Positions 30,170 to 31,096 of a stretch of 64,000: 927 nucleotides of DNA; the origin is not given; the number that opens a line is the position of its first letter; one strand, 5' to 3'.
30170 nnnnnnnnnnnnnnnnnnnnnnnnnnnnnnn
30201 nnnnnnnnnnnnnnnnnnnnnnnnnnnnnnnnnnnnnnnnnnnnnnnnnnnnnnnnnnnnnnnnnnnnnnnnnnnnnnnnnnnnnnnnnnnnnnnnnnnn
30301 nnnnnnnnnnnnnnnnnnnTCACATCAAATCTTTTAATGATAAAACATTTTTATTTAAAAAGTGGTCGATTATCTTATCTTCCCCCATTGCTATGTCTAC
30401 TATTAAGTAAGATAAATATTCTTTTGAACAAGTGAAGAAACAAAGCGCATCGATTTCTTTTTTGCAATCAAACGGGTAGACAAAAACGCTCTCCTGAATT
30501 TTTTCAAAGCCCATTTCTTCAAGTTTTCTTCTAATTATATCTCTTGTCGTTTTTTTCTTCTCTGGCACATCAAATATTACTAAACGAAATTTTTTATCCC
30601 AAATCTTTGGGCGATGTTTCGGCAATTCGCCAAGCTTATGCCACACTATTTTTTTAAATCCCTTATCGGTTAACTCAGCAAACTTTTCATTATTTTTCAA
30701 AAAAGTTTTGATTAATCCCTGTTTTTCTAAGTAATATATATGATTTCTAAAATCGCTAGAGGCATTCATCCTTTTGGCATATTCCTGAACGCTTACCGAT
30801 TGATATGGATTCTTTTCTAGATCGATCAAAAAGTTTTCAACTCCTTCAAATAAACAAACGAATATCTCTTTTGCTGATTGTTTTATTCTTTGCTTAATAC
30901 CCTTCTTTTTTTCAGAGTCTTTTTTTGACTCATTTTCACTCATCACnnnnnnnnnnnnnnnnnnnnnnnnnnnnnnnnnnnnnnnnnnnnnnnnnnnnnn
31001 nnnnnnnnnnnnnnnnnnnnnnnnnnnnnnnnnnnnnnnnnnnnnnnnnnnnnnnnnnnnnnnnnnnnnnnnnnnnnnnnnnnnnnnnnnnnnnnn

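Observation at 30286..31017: Cas2-like/wHTH (PaaX-like) gene bracketed by two identical 40 bp palindromes, outside any CRISPR context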

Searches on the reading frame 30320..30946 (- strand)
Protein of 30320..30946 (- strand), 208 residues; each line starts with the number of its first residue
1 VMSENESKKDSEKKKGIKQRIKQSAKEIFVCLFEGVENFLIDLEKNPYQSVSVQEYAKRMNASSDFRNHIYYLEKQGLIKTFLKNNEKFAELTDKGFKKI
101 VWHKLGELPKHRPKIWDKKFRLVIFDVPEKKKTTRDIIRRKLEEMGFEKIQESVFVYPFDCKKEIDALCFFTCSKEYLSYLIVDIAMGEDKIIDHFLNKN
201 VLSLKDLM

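Call 5: search_protein_families(library=pfam, proteins=[window:30320-30946:-], max_evalue=1)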
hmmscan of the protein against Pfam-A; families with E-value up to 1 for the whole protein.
window:30320-30946:- (208 aa): 4 families
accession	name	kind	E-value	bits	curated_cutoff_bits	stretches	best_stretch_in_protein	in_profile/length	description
PF20803.2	PaaX_M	-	4.2e-16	59.3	24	1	115-184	3-72/83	PaaX protein central Cas2-like domain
PF09827.14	CRISPR_Cas2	-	1.8e-05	25.3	23.8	1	121-157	3-36/74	CRISPR associated protein Cas2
PF03297.21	Ribosomal_S25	-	0.13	13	28.8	1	4-86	12-93/101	S25 ribosomal protein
PF16479.10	DUF5056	-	0.31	11.8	28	1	78-118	4-42/93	Domain of unknown function (DUF5056)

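Call 10: find_homologous_proteins(query=window:30320-30946:-)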
Query window:30320-30946:- (208 aa): 13 proteins with E <= 0.001 among 118 candidates.
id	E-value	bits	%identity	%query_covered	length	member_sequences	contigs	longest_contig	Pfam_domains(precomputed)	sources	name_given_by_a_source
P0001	2.1e-131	454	100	100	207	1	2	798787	PF20803.3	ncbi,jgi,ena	ncbi:MAG: CRISPR-associated endonuclease Cas2 [Patescibacteria group bacterium]|jgi:ribosomal protei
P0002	1.2e-113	396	91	89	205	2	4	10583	PF20803.3,PF09827.15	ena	-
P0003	2.8e-81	290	62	98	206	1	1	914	PF20803.3,PF09827.15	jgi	jgi:hypothetical protein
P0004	1.7e-43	167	50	77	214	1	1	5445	PF20803.3,PF09827.15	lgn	-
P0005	2.9e-35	140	43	91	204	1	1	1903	PF20803.3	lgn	-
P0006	6.1e-24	103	43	66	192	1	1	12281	PF20803.3,PF09827.15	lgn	-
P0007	2.7e-22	98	42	60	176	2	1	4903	PF20803.3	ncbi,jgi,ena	-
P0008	3.3e-21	94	44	64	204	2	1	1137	PF20803.3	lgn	-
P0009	7.3e-21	93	43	54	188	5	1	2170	PF20803.3,PF09827.15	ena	-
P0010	8.5e-21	93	41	60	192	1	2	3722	PF20803.3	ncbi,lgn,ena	-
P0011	5.2e-15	74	34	81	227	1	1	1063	PF20803.3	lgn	-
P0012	1.2e-13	69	43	46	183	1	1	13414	PF20803.3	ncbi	-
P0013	4.2e-6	45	38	38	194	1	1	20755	PF20803.3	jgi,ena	-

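Call 11: search_protein_families(library=ncbifam, proteins=[window:30320-30946:-], max_evalue=1)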
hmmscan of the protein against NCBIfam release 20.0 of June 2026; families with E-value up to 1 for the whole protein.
window:30320-30946:- (208 aa): 4 families
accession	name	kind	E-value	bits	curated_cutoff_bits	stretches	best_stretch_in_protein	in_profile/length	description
TIGR02277.1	PaaX_trns_reg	equivalog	8e-09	35.4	264.55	1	66-169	37-137/279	phenylacetic acid degradation operon negative regulatory protein PaaX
TIGR01573.1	cas2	equivalog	4e-06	27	24.5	1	119-157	1-40/96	CRISPR-associated endonuclease Cas2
NF050184.1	VpaChn25_0724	subfamily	0.08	13.1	65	1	64-96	38-70/88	VpaChn25_0724 family phage protein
NF053610.1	Sso10a_fam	subfamily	0.15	12.2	60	1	66-97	34-61/64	Sso10a family chromatin protein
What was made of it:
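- On PaaX family (TIGR02277; Pfam PaaX + PaaX_M + PaaX_C): TIGR02277 scores 35.4 bits against a cutoff of 264.55 (call 11).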

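Call 12: find_encoding_contigs(protein=P0002, flank=4000, max_places=4)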
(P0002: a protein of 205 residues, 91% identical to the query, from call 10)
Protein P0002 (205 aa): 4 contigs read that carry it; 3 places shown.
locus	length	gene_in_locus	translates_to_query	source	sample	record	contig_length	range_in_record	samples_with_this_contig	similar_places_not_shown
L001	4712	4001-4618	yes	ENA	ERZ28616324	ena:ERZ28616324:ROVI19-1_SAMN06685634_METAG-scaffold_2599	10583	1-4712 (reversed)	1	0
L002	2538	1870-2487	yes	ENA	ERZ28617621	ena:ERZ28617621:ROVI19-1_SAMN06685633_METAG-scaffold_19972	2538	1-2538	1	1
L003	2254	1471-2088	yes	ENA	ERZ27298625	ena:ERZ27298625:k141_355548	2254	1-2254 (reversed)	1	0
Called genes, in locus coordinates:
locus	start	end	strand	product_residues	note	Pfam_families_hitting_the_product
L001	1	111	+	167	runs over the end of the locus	PF00186:DHFR_1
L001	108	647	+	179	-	PF13207:AAA_17 (weak), PF13238:AAA_18, PF21448:DNMK (faint)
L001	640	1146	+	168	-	PF00383:dCMP_cyt_deam_1, PF14437:MafB19-deam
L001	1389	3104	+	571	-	PF07973:tRNA_SAD, PF00587:tRNA-synt_2b, PF03129:HGTP_anticodon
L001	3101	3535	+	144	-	PF00293:NUDIX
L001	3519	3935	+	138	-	PF00293:NUDIX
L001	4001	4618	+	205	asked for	PF09827:CRISPR_Cas2 (faint), PF20803:PaaX_M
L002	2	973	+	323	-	?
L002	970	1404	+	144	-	PF00293:NUDIX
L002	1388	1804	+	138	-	PF00293:NUDIX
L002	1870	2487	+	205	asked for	PF09827:CRISPR_Cas2 (faint), PF20803:PaaX_M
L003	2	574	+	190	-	?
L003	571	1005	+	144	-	PF00293:NUDIX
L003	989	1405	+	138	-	PF00293:NUDIX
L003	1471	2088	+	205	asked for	PF09827:CRISPR_Cas2 (faint), PF20803:PaaX_M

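Call 13: find_encoding_contigs(protein=P0004, flank=3000, max_places=3)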
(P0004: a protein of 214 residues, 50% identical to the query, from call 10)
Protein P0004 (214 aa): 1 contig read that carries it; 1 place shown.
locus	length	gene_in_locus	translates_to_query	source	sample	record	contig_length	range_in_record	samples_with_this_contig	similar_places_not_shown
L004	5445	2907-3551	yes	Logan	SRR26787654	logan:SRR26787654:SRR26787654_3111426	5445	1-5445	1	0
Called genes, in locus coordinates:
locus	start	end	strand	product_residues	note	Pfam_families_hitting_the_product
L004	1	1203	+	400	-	?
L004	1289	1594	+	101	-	PF01016:Ribosomal_L27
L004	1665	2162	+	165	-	PF01245:Ribosomal_L19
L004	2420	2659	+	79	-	PF03144:GTP_EFTU_D2 (weak)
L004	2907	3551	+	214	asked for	PF09827:CRISPR_Cas2 (faint), PF20803:PaaX_M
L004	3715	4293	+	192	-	-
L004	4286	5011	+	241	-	PF08843:AbiEii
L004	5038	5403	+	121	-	PF08378:NERD, PF02021:UPF0102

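Call 14: find_encoding_contigs(protein=P0006, flank=3000, max_places=3)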
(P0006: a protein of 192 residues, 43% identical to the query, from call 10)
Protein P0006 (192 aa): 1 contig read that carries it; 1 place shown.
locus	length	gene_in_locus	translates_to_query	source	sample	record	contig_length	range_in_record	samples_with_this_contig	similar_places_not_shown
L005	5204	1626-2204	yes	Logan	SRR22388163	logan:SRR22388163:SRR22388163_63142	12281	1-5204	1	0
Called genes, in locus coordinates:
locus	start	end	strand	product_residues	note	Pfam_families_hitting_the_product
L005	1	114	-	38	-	?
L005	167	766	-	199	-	PF21176:RecR_HhH, PF02132:RecR_ZnF (weak), PF13662:Toprim_4, PF01751:Toprim, PF21175:RecR_C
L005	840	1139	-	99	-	PF01541:GIY-YIG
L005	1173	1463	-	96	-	PF02575:YbaB_DNA_bd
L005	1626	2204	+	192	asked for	PF09827:CRISPR_Cas2 (faint), PF20803:PaaX_M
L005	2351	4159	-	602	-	PF02366:PMT, PF13231:PMT_2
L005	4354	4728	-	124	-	-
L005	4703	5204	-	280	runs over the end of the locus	PF00535:Glycos_transf_2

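Call 21: find_related_loci(query=A1, collection=genome_contigs, flank=2500)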
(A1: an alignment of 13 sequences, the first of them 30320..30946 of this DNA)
Query A1 (208 aa) in genome_contigs; peptide patterns used: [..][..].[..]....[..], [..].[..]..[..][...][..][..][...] (x = any residue, [..] = any of these).
599 stretches matched a pattern (row limit reached: there are more); 553 encode a relative of the query (tblastn E <= 1e-3); the best 80 are kept; 80 distinct loci.
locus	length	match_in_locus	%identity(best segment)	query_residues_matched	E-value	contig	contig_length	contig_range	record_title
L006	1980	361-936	42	14-207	5e-39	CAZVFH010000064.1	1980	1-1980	MAG TPA_asm: uncultured Candidatus Saccharibacteria bacterium isolate binchicken_co266_194 genome assembly, contig: NODE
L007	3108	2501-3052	35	17-200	6e-36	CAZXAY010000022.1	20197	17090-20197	MAG TPA_asm: uncultured Candidatus Saccharibacteria bacterium isolate SRP011637_co1_138 genome assembly, contig: NODE_76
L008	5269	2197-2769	41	18-207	4e-35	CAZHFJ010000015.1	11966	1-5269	MAG TPA_asm: uncultured Candidatus Saccharibacteria bacterium isolate SRP118108_co4_36 genome assembly, contig: NODE_488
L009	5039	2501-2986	38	43-203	1e-30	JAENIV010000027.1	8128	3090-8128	MAG: Candidatus Berkelbacteria bacterium isolate CoA_1_bin.50 scaffold_4842, whole genome shotgun sequence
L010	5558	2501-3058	35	19-203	4e-29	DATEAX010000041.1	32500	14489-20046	MAG TPA_asm: Patescibacteria group bacterium isolate SMAG_U8229 k141_2412963, whole genome shotgun sequence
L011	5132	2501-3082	35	5-202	3e-29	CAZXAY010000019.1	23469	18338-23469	MAG TPA_asm: uncultured Candidatus Saccharibacteria bacterium isolate SRP011637_co1_138 genome assembly, contig: NODE_56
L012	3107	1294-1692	43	64-196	1e-27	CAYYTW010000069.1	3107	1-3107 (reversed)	MAG TPA_asm: uncultured Candidatus Saccharibacteria bacterium isolate binchicken_co75_197 genome assembly, contig: NODE_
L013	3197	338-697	47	71-190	3e-27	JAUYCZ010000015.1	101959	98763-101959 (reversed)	MAG: bacterium isolate C20_maxbin.116 C20_k141_247295, whole genome shotgun sequence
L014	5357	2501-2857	46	72-190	5e-27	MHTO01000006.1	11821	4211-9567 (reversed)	MAG: Candidatus Wildermuthbacteria bacterium GWA2_46_15 gwa2_scaffold_19343, whole genome shotgun sequence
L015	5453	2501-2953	41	39-196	6e-27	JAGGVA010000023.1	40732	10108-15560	MAG: bacterium isolate AUK088 PB_MBMC_042_c_000000000039, whole genome shotgun sequence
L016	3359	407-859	41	39-196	6e-27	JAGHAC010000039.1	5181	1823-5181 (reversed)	MAG: bacterium isolate AUK220 PB_MBMC_174_c_000000000012, whole genome shotgun sequence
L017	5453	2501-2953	41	39-196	9e-27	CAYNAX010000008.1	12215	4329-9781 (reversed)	MAG TPA_asm: uncultured Candidatus Saccharibacteria bacterium isolate binchicken_co6_202 genome assembly, contig: NODE_6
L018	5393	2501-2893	43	68-198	1e-26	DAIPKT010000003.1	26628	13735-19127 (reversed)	MAG TPA_asm: bacterium isolate CTOTU21511 NODE_1068_length_26628_cov_11.564972, whole genome shotgun sequence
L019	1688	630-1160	30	27-202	2e-26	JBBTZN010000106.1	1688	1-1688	MAG: Patescibacteria group bacterium isolate H41-bin253_1 H41_bin253_1_000000000106, whole genome shotgun sequence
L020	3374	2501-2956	39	46-200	1e-26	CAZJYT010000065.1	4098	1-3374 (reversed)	MAG TPA_asm: uncultured Candidatus Saccharibacteria bacterium isolate binchicken_co6_53 genome assembly, contig: NODE_30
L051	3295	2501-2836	44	73-184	8e-23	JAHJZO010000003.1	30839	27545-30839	MAG: Patescibacteria group bacterium isolate Undefined_mixed_planktonic.mb.121 Undefined_mixed_p.mb.121_k141_89259, whol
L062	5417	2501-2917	37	25-168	2e-22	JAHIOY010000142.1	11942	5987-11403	MAG: Patescibacteria group bacterium isolate KR13_S3.mb.32 KR13_S3.mb.32_k141_584060, whole genome shotgun sequence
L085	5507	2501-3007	35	24-191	8e-22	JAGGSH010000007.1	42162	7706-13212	MAG: bacterium isolate AUK017 PB_MANV_017_c_000000000077, whole genome shotgun sequence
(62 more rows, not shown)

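Call 27: search_protein_representatives(alignment_id=A1)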
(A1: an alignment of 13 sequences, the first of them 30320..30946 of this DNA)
Query: 13 sequences, 192 profile positions. Proteins with E-value up to 0.001 (for the whole library): 6411; up to 1e-10: 4320; up to 1e-30: 997. The best 150 are listed.
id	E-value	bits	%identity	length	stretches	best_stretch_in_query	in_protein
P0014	1.2e-58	214.4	-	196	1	1-192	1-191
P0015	9.5e-58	211.5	-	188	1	11-191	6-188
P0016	5.3e-56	205.8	-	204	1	3-191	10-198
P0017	4.8e-55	202.7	-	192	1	1-191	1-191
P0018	2.0e-54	200.7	-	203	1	1-191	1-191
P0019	8.4e-53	195.3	-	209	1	1-191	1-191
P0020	1.8e-52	194.3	-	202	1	1-191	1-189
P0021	2.0e-52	194.1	-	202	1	1-191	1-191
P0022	7.3e-52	192.3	-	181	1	10-185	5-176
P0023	9.8e-52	191.9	-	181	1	11-185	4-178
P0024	1.8e-51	191.0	-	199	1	2-191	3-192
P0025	2.3e-51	190.6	-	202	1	4-191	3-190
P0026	3.2e-51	190.2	-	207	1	12-190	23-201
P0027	8.6e-51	188.8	-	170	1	43-183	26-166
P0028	1.0e-50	188.5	-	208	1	5-191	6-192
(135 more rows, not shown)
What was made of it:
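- On PaaX family (TIGR02277; Pfam PaaX + PaaX_M + PaaX_C): Family length is about 180-210 aa (calls 10, 27).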

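Call 44: search_solved_structures(query=A1, max_evalue=1, show_alignments=3)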
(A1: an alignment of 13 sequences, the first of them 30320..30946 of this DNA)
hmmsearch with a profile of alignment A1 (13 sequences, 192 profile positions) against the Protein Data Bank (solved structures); distinct sequences matched with E-value up to 1: 66 (the best 60 are shown).
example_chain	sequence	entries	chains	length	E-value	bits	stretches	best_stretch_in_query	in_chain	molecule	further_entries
5k1y_C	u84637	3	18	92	0.0003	23.9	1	34-94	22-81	AspA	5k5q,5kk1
5k5o_A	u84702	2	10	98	0.00033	23.7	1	34-95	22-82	AspA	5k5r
4rs8_A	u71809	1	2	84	0.00034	23.7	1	35-93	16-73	AspA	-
7dvr_A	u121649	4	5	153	0.0023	21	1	8-94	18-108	HTH marR-type domain-containing protein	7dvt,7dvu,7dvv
7dvs_A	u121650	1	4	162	0.0028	20.7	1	8-94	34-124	MarR family transcriptional regulator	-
2qvo_A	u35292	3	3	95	0.0051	19.8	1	41-93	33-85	Uncharacterized protein AF_1382 | Protein AF_1382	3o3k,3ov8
9vg2_A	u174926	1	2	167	0.0063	19.5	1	25-97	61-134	MarR-family transcriptional regulator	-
3exc_X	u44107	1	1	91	0.0065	19.5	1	111-151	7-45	Uncharacterized protein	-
8za5_A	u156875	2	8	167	0.0071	19.4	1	26-97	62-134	MarR-family transcriptional regulator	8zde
4xrf_A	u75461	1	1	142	0.0082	19.2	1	41-93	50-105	Transcriptional regulator, MarR family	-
4asn_A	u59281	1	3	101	0.012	18.7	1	30-91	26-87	TUBR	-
13ct_A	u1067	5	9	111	0.049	16.6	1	12-88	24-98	Transcriptional regulator, ArsR family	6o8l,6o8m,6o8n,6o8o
6o8k_A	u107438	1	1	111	0.049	16.6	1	12-88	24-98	Transcriptional regulator, ArsR family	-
8a39_AP1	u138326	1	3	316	0.051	16.6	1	55-113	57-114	DNA-binding transcriptional repressor of phenylacetic acid degradation, aryl-CoA responsiv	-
9gkr_A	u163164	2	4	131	0.068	16.2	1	6-90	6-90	Transcriptional regulator, PadR-like family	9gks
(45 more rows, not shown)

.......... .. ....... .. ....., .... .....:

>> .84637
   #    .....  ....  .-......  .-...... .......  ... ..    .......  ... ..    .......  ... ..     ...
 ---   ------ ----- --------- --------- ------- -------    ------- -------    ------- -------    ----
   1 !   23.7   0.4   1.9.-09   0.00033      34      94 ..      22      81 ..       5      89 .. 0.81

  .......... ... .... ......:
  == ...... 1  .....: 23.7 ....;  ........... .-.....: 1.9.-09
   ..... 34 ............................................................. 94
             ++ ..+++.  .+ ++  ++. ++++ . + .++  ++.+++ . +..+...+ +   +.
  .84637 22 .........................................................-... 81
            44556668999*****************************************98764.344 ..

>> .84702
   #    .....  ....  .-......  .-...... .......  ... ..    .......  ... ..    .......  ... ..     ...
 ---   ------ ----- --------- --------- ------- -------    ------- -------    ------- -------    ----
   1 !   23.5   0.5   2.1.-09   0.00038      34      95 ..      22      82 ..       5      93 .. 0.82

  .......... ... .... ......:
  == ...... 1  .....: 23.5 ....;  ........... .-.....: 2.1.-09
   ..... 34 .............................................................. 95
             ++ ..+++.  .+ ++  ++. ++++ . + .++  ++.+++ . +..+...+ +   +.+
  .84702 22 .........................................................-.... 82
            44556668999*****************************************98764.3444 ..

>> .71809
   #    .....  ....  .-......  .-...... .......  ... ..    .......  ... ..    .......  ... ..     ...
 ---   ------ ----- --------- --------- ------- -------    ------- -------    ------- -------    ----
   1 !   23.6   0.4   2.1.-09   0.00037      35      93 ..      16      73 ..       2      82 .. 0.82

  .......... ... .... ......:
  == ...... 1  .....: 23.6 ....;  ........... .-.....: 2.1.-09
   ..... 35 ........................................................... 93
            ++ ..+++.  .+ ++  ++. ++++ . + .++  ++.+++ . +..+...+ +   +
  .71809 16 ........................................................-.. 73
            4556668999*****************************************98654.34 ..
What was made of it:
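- The best PDB sequence matches of the N-terminal domain are AspA (E = 3e-4), MarR-type proteins and TubR (call 44).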

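Call 49: search_protein_families(library=pfam, alignment_id=A2, max_evalue=0.00001)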
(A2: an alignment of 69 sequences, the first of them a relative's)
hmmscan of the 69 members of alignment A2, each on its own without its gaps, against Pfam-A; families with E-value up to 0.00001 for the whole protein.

A. member 1, L001:3101-3535:+ (144 aa): 1 family
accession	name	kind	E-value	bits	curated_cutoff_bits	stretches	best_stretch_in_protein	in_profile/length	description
PF00293.34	NUDIX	-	3.9e-22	79.1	21.1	1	11-126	5-125/134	NUDIX domain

B. families by the number of members that match (of 69 scanned): 87 families (the first 25 are shown)
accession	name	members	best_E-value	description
PF03065.20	Glyco_hydro_57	3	2.8e-78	Glycosyl hydrolase family 57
PF10646.14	Germane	3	1.7e-17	Sporulation and spore germination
PF10648.15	Gmad2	3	2.3e-12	Immunoglobulin-like domain of bacterial spore germination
PF00004.35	AAA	2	1.7e-48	ATPase family associated with various cellular activities (AAA)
PF05746.21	DALR_1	2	2.2e-35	DALR anticodon binding domain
PF00750.26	tRNA-synt_1d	2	2.1e-32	tRNA synthetases class I (R), catalytic domain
PF00587.30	tRNA-synt_2b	2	1.1e-30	tRNA synthetase class II core domain (G, H, P, S and T)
PF02873.21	MurB_C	2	3e-28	UDP-N-acetylenolpyruvoylglucosamine reductase, C-terminal domain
PF03449.20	GreA_GreB_N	2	9.8e-28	Transcription elongation factor, N-terminal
PF01272.25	GreA_GreB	2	6.7e-22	Transcription elongation factor, GreA/GreB, C-term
PF03129.25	HGTP_anticodon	2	8.5e-21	Anticodon binding domain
PF01565.28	FAD_binding_4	2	1.6e-20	FAD binding domain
PF04932.20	Wzy_C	2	7.9e-18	O-Antigen ligase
PF08478.15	POTRA_1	2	1.4e-11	POTRA domain, FtsQ-type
PF01471.23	PG_binding_1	2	4.9e-10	Putative peptidoglycan binding domain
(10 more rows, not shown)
